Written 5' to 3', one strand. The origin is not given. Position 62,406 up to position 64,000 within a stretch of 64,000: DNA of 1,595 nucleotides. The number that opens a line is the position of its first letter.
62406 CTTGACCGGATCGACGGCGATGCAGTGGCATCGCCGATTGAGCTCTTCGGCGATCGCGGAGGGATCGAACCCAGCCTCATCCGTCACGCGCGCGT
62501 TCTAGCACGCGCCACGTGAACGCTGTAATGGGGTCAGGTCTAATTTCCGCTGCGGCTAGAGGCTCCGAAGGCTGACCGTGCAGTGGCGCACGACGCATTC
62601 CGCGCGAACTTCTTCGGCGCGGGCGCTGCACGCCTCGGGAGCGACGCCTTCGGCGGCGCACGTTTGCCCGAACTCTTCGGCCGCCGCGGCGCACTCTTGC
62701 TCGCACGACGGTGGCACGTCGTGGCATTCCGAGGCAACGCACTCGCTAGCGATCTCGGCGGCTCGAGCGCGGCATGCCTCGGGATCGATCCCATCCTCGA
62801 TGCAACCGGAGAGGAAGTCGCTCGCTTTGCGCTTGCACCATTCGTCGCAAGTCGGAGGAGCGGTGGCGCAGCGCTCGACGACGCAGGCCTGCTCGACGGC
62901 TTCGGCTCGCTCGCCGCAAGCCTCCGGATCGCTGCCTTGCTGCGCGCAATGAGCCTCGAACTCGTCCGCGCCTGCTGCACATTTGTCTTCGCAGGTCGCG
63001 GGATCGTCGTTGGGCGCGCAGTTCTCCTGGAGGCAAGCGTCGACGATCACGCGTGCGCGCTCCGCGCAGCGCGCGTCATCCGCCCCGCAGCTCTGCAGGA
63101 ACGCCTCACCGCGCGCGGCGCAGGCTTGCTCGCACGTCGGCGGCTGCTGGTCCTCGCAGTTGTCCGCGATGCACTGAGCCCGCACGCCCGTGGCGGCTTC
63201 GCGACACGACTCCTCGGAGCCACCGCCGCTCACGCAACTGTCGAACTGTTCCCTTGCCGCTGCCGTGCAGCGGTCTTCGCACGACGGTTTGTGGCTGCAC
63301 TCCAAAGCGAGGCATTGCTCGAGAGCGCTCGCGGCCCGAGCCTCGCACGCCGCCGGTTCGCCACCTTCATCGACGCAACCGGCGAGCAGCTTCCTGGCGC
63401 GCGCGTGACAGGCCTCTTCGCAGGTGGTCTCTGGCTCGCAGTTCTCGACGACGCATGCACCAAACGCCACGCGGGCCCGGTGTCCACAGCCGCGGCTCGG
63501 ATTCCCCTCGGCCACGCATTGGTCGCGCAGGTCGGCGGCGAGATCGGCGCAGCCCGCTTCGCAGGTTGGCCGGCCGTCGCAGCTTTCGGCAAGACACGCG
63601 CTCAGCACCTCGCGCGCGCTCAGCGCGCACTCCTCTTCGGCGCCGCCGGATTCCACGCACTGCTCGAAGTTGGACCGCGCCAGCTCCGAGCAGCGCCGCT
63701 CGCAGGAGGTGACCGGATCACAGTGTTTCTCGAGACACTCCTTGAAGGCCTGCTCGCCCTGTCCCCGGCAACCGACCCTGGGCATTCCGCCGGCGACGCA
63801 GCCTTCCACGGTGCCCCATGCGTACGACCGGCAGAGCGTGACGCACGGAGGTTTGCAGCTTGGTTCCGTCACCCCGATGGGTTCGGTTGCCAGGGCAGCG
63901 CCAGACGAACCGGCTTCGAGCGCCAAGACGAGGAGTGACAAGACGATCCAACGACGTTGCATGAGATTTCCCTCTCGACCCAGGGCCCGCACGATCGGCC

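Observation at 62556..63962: Secreted protein of nine tandem six-cysteine helical-hairpin repeats (55 Cys)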

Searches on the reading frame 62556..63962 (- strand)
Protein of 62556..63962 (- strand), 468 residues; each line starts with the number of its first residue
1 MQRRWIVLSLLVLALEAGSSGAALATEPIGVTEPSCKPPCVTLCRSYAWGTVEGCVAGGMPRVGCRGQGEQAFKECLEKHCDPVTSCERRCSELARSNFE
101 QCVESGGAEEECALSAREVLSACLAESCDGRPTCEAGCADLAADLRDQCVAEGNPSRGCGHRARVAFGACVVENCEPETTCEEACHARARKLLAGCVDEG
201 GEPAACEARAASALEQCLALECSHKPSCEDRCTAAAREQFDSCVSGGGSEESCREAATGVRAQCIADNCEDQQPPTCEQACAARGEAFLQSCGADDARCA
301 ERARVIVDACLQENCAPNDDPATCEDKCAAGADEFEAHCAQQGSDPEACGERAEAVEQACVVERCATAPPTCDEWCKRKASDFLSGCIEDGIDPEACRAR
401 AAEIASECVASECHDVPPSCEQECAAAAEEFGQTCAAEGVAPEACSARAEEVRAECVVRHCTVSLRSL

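Call 5: search_protein_families(library=pfam, proteins=[window:62556-63962:-], max_evalue=10)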
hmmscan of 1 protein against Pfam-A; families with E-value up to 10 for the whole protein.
window:62556-63962:- (468 aa): 0 families

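Call 6: search_protein_families(library=ncbifam, proteins=[window:62556-63962:-], max_evalue=10)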
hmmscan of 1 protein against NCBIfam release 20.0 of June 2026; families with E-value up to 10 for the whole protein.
window:62556-63962:- (468 aa): 0 families

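Call 7: find_homologous_proteins(query=window:62556-63962:-, max_evalue=0.001)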
Query window:62556-63962:- (468 aa): 2 proteins with E <= 0.001 among 8000 candidates.
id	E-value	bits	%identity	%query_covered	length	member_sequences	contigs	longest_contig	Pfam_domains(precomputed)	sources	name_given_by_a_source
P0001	1.4e-36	145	29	98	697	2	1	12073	-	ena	-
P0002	1.4e-33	135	29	79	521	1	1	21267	-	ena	-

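Call 8: search_solved_structures(query=window:62556-63962:-, max_evalue=10, show_alignments=2)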
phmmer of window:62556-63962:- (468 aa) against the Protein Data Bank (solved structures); distinct sequences matched with E-value up to 10: 0.

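Call 11: find_encoding_contigs(protein=window:62556-63962:-, flank=10000)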
Protein window:62556-63962:- (468 aa): 2 contigs read that carry it; 2 places shown.
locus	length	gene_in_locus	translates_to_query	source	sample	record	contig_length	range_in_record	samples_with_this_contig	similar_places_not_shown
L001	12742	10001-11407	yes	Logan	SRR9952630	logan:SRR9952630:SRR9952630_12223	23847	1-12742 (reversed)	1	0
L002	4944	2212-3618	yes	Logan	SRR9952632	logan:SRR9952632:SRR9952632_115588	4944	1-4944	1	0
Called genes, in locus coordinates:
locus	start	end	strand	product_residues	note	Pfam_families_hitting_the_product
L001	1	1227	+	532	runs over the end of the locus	PF06537:DHOR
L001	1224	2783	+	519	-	PF06537:DHOR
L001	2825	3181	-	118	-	PF08808:RES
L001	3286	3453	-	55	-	PF09722:Xre_MbcA_ParS_C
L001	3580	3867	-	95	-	PF12441:CopG_antitoxin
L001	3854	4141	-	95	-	PF04365:BrnT_toxin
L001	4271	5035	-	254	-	-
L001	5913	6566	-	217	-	-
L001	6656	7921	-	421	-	PF23727:Beta-prop_FAM234A_B (faint), PF13517:FG-GAP_3, PF01839:FG-GAP (weak)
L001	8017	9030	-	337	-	-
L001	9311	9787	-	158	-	PF04828:GFA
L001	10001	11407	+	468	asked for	-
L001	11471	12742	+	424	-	?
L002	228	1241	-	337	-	-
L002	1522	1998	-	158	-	PF04828:GFA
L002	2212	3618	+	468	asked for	-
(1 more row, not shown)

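Call 13: find_encoding_contigs(protein=P0001, flank=10000)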
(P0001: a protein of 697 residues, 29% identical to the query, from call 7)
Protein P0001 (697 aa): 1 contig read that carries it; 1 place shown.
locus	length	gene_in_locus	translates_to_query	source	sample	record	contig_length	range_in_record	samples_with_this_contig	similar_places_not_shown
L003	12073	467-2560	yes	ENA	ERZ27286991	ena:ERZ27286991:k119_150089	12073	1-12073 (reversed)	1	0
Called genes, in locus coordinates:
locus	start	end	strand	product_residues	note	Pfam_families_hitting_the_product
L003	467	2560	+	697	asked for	-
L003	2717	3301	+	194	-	PF00578:AhpC-TSA (weak), PF13911:AhpC-TSA_2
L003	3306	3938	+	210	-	PF04831:POPDC1-3, PF00027:cNMP_binding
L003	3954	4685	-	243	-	-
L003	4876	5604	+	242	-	PF01553:Acyltransferase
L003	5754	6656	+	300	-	-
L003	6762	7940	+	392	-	PF00149:Metallophos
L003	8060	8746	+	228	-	-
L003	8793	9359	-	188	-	PF00578:AhpC-TSA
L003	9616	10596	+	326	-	-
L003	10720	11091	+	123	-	-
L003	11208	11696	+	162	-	-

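Call 14: find_encoding_contigs(protein=P0002, flank=10000)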
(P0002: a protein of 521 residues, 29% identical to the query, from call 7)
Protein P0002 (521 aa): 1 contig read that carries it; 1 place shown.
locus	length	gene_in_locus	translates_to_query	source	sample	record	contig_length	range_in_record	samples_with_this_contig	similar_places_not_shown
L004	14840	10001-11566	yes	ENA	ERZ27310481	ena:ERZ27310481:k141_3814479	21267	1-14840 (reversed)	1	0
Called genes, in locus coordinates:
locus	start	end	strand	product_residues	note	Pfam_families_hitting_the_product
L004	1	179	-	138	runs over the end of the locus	PF12172:zf-ChsH2, PF01796:OB_ChsH2_C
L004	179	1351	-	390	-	PF22691:Thiolase_C_1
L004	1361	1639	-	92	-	-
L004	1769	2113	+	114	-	PF02036:SCP2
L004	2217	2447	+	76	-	-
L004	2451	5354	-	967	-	PF01839:FG-GAP (faint), PF13620:CarboxypepD_reg (weak), PF13517:FG-GAP_3, PF24517:CBM96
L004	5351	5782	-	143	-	-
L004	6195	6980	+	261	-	PF12838:Fer4_7, PF13187:Fer4_9 (weak)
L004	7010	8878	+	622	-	PF00929:RNase_T, PF01541:GIY-YIG (weak), PF27096:UvrC_M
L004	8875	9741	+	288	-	PF04794:YdjC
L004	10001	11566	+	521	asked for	-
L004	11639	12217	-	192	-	PF04893:Yip1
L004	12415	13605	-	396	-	PF13506:Glyco_transf_21, PF00535:Glycos_transf_2, PF13641:Glyco_tranf_2_3, PF13632:Glyco_trans_2_3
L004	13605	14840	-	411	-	?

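Call 20: find_related_loci(query=window:62556-63962:-, collection=genome_contigs, flank=10000)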
Query window:62556-63962:- (468 aa) in genome_contigs; peptide patterns used: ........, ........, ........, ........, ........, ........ (x = any residue, [..] = any of these).
38 stretches matched a pattern, but none encodes a relative of the query by tblastn (E <= 1e-3).

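Call 34: find_homologous_proteins(query=A3, max_evalue=0.001)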
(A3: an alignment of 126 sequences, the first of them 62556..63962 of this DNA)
Query A3 (126 sequences) (468 aa, profile of the alignment): 4 proteins with E <= 0.001 among 8000 candidates.
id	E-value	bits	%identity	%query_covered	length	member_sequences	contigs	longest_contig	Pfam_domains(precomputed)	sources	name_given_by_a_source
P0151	3.8e-160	552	30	90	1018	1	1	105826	-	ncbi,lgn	-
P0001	2.7e-111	391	29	98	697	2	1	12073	-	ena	-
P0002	8.6e-107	376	29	79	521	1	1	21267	-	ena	-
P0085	3.8e-46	176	26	68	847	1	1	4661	-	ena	-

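Call 35: find_encoding_contigs(protein=P0151, flank=10000)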
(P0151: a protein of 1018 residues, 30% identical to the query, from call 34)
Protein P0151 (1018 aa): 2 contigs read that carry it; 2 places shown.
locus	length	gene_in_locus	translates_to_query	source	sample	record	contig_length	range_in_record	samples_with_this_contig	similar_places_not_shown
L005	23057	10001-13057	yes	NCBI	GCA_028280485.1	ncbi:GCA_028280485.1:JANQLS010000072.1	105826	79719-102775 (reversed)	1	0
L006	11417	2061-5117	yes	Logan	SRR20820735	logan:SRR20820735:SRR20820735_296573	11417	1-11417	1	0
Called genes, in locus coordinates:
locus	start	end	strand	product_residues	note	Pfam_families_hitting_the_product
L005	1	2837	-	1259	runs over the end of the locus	PF00873:ACR_tran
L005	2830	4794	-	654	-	PF19335:HMBD (weak), PF25919:BSH_CusB, PF25973:BSH_CzcB, PF25954:Beta-barrel_RND_2, PF19335:HMBD, PF25975:CzcB_C (weak), PF11827:DUF3347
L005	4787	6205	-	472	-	PF02321:OEP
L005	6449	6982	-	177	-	-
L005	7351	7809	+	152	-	-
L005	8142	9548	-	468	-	PF03825:Nuc_H_symport, PF07690:MFS_1 (weak), PF12832:MFS_1_like, PF07690:MFS_1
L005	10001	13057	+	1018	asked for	-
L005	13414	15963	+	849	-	PF11897:DUF3417, PF00343:Phosphorylase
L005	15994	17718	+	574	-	PF01432:Peptidase_M3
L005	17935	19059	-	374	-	PF01471:PG_binding_1, PF03734:YkuD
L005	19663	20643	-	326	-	PF00578:AhpC-TSA, PF08534:Redoxin, PF00085:Thioredoxin (faint), PF13905:Thioredoxin_8 (weak)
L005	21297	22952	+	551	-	PF00479:G6PD_N, PF02781:G6PD_C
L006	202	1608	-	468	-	PF03825:Nuc_H_symport, PF07690:MFS_1 (weak), PF12832:MFS_1_like, PF07690:MFS_1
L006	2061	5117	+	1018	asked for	-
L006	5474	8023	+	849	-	PF11897:DUF3417, PF00343:Phosphorylase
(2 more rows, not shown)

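Call 37: list_cluster_members(proteins=[P0151, P0003, P0004, P0005, P0006, P0009, P0013, P0014, P0017, P0063])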
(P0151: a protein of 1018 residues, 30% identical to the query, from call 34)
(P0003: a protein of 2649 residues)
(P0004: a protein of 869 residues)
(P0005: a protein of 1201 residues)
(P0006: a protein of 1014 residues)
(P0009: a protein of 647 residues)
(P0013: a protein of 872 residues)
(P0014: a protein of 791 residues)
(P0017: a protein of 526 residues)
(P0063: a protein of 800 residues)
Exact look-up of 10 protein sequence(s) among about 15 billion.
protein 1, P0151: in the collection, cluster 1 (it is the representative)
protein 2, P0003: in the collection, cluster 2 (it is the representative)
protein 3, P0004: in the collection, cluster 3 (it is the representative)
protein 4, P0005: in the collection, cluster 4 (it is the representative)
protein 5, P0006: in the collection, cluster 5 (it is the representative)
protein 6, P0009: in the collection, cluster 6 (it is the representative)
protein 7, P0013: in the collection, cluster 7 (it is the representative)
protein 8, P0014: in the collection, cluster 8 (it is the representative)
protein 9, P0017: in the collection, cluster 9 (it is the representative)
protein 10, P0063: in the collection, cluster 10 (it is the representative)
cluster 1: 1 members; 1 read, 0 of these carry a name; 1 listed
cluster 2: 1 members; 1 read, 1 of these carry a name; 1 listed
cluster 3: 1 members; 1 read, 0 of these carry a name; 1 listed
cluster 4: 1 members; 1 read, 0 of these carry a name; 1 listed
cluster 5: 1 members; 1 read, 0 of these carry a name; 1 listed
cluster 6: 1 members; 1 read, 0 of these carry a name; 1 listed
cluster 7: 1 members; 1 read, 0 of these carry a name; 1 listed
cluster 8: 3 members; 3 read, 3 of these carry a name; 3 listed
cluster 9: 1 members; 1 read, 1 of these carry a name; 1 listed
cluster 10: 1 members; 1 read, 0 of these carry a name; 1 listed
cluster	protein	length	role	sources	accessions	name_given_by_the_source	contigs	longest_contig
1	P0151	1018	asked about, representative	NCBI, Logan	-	-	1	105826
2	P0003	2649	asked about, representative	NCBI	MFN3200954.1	MAG: hypothetical protein ACE366_21315 [Bradymonadia bacterium]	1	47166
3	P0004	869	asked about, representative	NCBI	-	-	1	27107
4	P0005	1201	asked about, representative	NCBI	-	-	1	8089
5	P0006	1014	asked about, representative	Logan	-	-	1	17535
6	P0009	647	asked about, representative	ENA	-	-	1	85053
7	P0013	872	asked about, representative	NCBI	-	-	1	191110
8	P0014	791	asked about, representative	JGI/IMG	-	predicted RNase H-like HicB family nuclease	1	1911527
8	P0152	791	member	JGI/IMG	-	predicted RNase H-like HicB family nuclease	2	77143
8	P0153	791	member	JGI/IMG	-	predicted RNase H-like HicB family nuclease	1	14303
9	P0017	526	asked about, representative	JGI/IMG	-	hypothetical protein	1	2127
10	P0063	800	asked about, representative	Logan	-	-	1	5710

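Call 46: predict_structure(alignment_id=A4)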
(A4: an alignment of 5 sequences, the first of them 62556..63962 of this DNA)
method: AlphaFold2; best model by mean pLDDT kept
length: 468 residues; sequences in the alignment: 5
mean_pLDDT: 75.1   pTM: 0.21
mean pLDDT of the five models: 75.1, 72.7, 71.2, 66.4, 64.9
residues with pLDDT >= 90: 45; 70-90: 310; 50-70: 51; < 50: 62
segments of 3 or more residues with pLDDT < 50: 1-38, 82-85, 271-273, 317-320, 463-468
pLDDT, mean of each block of 10 residues (from residue 1): 40 33 28 36 77 86 82 71 55 82 89 85 67 67 82 85 77 58 82 88 91 82 64 86 91 92 79 66 84 78 82 61 77 85 86 86 64 82 85 87 83 64 87 88 89 85 46
secondary structure, 60 per line:
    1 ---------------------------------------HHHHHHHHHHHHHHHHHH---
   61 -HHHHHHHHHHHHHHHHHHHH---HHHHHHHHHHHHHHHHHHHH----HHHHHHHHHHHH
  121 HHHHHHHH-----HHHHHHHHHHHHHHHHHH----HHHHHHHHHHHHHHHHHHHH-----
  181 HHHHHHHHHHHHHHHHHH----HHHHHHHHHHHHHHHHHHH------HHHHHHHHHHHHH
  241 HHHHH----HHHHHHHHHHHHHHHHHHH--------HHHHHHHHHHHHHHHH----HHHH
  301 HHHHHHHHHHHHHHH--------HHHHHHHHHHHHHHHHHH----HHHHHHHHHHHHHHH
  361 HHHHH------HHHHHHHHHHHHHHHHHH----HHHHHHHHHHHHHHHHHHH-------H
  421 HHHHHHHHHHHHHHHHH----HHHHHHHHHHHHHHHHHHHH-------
elements in order: H40-57 H62-81 H85-104 H109-128 H134-151 H156-175 H181-198 H203-221 H228-245 H250-268 H277-292 H297-315 H324-341 H346-365 H372-389 H394-412 H420-437 H442-461

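Call 49: fold_search(model_id=the predicted structure, library=pdb)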
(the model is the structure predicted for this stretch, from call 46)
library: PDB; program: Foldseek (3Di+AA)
matches with E <= 10: 112; with E <= 0.001: 0
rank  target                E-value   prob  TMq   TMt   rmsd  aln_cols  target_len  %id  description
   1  7udk_A                2.1e-01  0.72  0.10  0.21  21.6       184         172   18  Crystal structure of designed helical repeat protein RPB_LRP2_R4 bound to LRPx4 peptide (released 2023-03-22)
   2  7n61_1F               4.5e-01  0.23  0.16  0.14  23.5       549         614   14  structure of C2 projections and MIPs (released 2022-05-18)
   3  5xw7_A                4.7e-01  0.21  0.10  0.16  21.0       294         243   16  Crystal structure of the flexible tandem repeat domain of bacterial cellulose synthase subunit C (released 2017-11-01)
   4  9y6s_6y               4.7e-01  0.20  0.11  0.13  31.8       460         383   14  96-nm repeat of the Leishmania tarentolae doublet microtubule (released 2025-12-17)
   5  3sf4_C                5.1e-01  0.21  0.11  0.13  23.2       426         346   11  Crystal structure of the complex between the conserved cell polarity proteins Inscuteable and LGN (released 2011-11-23)
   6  6xt9_H                7.2e-01  0.15  0.12  0.13  21.5       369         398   12  Subunits BBS 1,4,8,9,18 of the human BBSome complex (released 2020-01-29)
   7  9l4b_A                1.1e+00  0.08  0.11  0.06  23.0       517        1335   11  Kinase domain of ATR bound with RP-3500 (released 2025-05-21)
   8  6hc2_E                1.2e+00  0.14  0.12  0.14  23.2       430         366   12  Crystal structure of NuMA/LGN hetero-hexamers (released 2019-05-29)
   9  5nnp_A                1.3e+00  0.07  0.09  0.07  24.7       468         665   12  Structure of Naa15/Naa10 bound to HypK-THB (released 2017-06-14)
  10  8bbf_B                1.4e+00  0.08  0.11  0.06  33.2       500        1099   13  Structure of the IFT-A complex; IFT-A1 module (released 2022-12-07)
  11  9lm9_B                1.6e+00  0.11  0.12  0.14  25.1       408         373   15  Crystal structure of bvFP-Pfr21 (released 2026-01-28)
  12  6hc2_C                1.7e+00  0.13  0.12  0.14  23.2       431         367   11  Crystal structure of NuMA/LGN hetero-hexamers (released 2019-05-29)
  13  5a7d_H                1.7e+00  0.12  0.11  0.13  23.8       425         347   11  Tetrameric assembly of LGN with Inscuteable (released 2016-08-03)
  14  8a22_AL               1.7e+00  0.05  0.09  0.10  23.4       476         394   14  Structure of the mitochondrial ribosome from Polytomella magna (released 2022-11-16)
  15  4a1s_A                2.0e+00  0.11  0.11  0.13  23.6       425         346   12  Crystallographic structure of the Pins:Insc complex (released 2012-03-28)
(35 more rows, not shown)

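Call 88: search_protein_families(library=ncbifam, proteins=[L001:8017-9030:-, L001:9311-9787:-, L001:4271-5035:-, L001:5913-6566:-], max_evalue=0.01)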
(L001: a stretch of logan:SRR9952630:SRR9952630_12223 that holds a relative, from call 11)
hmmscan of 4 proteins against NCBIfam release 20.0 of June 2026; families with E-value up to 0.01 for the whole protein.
L001:8017-9030:- (337 aa): 0 families

L001:9311-9787:- (158 aa): 0 families

L001:4271-5035:- (254 aa): 0 families

L001:5913-6566:- (217 aa): 0 families
